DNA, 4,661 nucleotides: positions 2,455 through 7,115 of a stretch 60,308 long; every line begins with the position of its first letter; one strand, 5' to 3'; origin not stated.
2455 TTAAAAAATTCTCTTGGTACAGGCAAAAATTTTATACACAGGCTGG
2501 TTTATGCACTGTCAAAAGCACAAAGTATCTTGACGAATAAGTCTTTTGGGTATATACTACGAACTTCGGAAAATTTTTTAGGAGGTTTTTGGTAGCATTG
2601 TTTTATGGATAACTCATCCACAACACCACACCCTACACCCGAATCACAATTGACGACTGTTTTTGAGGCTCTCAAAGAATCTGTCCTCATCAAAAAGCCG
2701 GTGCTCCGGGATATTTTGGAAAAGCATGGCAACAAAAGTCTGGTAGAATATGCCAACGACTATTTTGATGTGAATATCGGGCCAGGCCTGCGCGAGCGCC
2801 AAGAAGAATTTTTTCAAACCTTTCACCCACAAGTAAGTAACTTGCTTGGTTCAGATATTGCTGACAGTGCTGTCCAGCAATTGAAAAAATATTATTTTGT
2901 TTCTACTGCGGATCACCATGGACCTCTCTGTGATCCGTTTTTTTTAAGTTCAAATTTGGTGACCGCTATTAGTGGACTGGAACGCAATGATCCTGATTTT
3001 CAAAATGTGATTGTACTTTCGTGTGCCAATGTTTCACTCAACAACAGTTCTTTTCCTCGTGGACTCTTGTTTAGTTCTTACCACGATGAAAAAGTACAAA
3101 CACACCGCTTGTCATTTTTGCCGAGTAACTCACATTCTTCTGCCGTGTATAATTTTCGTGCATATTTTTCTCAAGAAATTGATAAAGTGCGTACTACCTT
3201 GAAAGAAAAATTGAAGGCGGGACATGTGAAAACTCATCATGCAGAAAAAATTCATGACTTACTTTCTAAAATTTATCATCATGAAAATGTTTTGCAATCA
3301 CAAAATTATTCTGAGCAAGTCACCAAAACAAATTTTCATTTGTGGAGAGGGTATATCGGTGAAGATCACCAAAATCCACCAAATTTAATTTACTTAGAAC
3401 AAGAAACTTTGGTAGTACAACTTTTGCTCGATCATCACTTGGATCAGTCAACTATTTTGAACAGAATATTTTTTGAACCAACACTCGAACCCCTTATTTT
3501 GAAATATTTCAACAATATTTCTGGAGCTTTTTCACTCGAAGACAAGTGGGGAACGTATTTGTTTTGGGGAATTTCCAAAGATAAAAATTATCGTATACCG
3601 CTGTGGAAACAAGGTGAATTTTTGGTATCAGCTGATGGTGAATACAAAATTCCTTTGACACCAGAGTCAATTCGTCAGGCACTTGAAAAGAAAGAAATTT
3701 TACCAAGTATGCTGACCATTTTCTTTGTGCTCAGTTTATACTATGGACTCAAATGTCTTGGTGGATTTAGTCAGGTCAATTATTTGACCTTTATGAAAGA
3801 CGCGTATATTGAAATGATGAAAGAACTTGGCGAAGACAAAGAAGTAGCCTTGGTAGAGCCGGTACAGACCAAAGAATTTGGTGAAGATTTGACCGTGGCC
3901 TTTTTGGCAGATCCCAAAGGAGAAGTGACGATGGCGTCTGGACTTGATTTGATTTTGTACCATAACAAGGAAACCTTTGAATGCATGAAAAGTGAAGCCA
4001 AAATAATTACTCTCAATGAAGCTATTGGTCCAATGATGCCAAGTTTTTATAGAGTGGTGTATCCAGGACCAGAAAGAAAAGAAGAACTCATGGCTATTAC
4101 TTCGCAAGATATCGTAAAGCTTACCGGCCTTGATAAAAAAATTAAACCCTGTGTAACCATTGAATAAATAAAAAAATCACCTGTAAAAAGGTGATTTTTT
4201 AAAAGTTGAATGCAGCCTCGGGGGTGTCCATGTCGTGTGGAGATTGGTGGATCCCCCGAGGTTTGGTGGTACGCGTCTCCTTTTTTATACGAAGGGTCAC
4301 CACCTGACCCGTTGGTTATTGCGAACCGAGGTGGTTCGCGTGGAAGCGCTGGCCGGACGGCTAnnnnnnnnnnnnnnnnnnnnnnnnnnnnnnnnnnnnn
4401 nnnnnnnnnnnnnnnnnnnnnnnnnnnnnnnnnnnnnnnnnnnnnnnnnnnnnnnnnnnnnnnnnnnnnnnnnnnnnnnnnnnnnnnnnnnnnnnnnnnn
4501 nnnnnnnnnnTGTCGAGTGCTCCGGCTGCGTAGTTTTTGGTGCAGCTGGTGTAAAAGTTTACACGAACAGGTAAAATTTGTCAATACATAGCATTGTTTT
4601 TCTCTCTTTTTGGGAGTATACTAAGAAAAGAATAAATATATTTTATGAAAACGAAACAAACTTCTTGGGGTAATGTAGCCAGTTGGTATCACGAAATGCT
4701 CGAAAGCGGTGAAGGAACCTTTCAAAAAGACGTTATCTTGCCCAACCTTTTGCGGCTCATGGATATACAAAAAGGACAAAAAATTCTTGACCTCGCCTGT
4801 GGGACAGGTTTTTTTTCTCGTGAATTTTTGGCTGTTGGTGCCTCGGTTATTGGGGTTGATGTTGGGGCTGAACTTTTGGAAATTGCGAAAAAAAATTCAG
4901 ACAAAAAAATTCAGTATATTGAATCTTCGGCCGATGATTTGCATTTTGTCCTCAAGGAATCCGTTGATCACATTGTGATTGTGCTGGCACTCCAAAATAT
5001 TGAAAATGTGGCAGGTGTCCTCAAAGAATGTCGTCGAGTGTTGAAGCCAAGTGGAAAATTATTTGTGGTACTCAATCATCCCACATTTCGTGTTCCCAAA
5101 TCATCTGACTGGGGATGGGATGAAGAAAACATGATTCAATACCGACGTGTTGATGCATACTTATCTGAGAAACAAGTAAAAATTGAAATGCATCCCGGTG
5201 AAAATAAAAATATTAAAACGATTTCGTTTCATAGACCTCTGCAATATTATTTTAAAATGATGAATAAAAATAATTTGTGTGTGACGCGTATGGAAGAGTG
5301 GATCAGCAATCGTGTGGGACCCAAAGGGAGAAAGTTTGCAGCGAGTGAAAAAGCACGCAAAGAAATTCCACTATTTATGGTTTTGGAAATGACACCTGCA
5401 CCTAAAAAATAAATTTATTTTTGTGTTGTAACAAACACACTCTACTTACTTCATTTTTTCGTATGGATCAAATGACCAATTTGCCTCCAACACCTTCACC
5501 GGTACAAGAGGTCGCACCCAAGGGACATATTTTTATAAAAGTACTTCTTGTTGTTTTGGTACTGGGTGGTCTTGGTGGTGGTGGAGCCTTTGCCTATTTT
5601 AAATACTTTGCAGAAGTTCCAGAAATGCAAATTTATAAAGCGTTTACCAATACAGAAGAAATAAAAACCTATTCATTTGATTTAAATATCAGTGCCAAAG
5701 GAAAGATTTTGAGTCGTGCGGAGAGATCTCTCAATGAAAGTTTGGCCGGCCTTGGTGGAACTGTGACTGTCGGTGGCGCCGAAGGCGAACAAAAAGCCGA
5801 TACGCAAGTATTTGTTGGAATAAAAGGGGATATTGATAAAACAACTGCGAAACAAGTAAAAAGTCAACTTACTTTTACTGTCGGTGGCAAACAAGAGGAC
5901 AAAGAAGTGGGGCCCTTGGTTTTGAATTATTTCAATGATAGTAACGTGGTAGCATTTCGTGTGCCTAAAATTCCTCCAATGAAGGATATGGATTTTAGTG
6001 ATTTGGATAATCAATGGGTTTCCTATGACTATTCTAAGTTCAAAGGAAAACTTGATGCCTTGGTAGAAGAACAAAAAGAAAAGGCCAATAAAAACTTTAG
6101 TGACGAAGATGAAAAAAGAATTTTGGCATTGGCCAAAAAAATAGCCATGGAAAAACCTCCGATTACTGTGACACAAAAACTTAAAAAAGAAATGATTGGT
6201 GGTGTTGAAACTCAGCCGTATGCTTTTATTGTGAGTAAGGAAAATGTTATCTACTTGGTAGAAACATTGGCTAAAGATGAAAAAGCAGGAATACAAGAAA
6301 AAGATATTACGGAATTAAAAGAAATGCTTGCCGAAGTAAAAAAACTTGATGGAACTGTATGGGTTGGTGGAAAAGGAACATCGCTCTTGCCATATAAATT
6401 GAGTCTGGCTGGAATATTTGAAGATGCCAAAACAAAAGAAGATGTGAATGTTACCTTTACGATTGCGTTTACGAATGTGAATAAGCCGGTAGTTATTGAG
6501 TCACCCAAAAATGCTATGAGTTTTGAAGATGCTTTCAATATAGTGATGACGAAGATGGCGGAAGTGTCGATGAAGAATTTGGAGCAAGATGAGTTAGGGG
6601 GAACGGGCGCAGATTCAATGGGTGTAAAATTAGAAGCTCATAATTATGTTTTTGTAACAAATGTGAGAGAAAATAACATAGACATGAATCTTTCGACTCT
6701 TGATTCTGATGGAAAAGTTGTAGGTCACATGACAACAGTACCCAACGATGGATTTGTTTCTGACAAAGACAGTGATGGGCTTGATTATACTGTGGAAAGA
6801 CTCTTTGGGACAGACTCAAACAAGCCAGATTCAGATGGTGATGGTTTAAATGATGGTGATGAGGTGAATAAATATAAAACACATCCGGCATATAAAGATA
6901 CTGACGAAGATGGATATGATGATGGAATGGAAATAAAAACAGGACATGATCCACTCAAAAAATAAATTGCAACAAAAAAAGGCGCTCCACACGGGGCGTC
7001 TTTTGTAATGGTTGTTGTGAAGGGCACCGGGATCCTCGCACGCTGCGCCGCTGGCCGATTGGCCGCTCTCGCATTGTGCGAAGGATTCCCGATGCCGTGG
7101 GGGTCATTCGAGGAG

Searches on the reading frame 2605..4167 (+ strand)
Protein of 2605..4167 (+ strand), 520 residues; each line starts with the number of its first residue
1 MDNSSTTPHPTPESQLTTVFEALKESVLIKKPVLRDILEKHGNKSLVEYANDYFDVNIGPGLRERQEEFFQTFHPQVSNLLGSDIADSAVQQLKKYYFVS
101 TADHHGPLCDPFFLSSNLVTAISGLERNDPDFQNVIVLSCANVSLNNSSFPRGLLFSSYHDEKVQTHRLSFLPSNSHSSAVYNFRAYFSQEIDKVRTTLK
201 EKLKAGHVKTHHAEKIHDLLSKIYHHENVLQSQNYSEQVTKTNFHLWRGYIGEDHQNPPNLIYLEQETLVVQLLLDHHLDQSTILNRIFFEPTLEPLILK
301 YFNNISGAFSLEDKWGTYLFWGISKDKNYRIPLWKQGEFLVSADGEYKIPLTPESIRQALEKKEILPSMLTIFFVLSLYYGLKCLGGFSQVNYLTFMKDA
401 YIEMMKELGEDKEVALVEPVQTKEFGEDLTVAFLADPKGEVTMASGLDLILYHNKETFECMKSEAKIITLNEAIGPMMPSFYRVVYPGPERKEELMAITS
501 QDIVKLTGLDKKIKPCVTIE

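Call 8: search_protein_families(library=pfam, proteins=[window:2605-4167:+], max_evalue=0.001)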
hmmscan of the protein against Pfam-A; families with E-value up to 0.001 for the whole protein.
window:2605-4167:+ (520 aa): 0 families

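Call 23: find_encoding_contigs(protein=window:2605-4167:+, flank=10000, max_places=4)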
Protein window:2605-4167:+ (520 aa): 2 contigs read that carry it; 1 place shown.
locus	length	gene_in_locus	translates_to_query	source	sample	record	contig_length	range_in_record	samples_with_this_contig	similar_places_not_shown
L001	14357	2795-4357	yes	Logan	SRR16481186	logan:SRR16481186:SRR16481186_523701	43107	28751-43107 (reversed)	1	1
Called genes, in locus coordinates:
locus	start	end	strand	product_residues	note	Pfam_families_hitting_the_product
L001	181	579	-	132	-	PF01641:SelR, PF08271:Zn_Ribbon_TF (faint)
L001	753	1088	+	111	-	-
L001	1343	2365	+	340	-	-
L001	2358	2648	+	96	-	-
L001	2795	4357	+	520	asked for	-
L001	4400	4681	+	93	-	-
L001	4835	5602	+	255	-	PF01555:N6_N4_Mtase (faint), PF01209:Ubie_methyltran, PF13489:Methyltransf_23, PF05175:MTS, PF08241:Methyltransf_11, PF08242:Methyltransf_12, PF13649:Methyltransf_25, PF13847:Methyltransf_31, +1 more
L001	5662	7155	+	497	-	PF18884:TSP3_bac (faint)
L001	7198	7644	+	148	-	-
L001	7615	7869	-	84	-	-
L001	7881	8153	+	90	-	PF18898:DUF5654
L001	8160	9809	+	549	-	PF02776:TPP_enzyme_N, PF00205:TPP_enzyme_M, PF02775:TPP_enzyme_C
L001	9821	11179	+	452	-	PF00171:Aldedh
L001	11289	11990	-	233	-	-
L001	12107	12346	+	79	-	PF07866:DUF1653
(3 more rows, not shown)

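Call 108: search_protein_families(library=phrogs, proteins=[window:2605-4167:+], max_evalue=0.001)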
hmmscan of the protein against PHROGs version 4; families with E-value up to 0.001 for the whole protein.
window:2605-4167:+ (520 aa): 0 families

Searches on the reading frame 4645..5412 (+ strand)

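Call 8: search_protein_families(library=pfam, proteins=[window:4645-5412:+], max_evalue=0.001)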
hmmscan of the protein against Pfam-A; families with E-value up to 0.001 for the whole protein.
window:4645-5412:+ (255 aa): 12 families
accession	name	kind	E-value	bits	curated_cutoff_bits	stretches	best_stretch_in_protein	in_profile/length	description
PF08241.18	Methyltransf_11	-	1.7e-20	73.9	21.2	1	48-141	1-95/95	Methyltransferase domain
PF13649.12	Methyltransf_25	-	9.5e-18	65.1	27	1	47-137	1-97/97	Methyltransferase domain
PF01209.24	Ubie_methyltran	-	1.2e-15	57.9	20.1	1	37-142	41-152/233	ubiE/COQ5 methyltransferase family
PF13847.12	Methyltransf_31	-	2e-13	50.7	27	1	42-141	2-109/145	Methyltransferase domain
PF08242.18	Methyltransf_12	-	9.3e-13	49.2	30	1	48-139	1-98/98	Methyltransferase domain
PF13489.12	Methyltransf_23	-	6.8e-12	45.9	27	1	30-159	8-135/164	Methyltransferase domain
PF05175.20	MTS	-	9.8e-08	32.3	23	1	35-145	23-142/170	Methyltransferase small domain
PF02353.26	CMAS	-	1.4e-05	25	27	1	35-140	54-163/273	Mycolic acid cyclopropane synthetase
PF01555.25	N6_N4_Mtase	-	1.6e-05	25.4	26.7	0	120-148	30-58/221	DNA methylase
PF03848.20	TehB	-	0.00025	21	20.4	1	38-152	25-143/193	Tellurite resistance protein TehB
PF07021.18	MetW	-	0.00033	20.8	21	1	41-134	11-103/193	Methionine biosynthesis protein MetW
PF01728.25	FtsJ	-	0.00048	20.5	24.1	1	37-94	14-73/181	FtsJ-like methyltransferase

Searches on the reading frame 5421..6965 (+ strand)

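Call 8: search_protein_families(library=pfam, proteins=[window:5421-6965:+], max_evalue=0.001)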
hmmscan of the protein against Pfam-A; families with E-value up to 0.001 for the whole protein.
window:5421-6965:+ (514 aa): 1 family
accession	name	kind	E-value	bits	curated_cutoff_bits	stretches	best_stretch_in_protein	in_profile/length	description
PF18884.5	TSP3_bac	-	2.5e-07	30.8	25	1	470-484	1-15/22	Bacterial TSP3 repeat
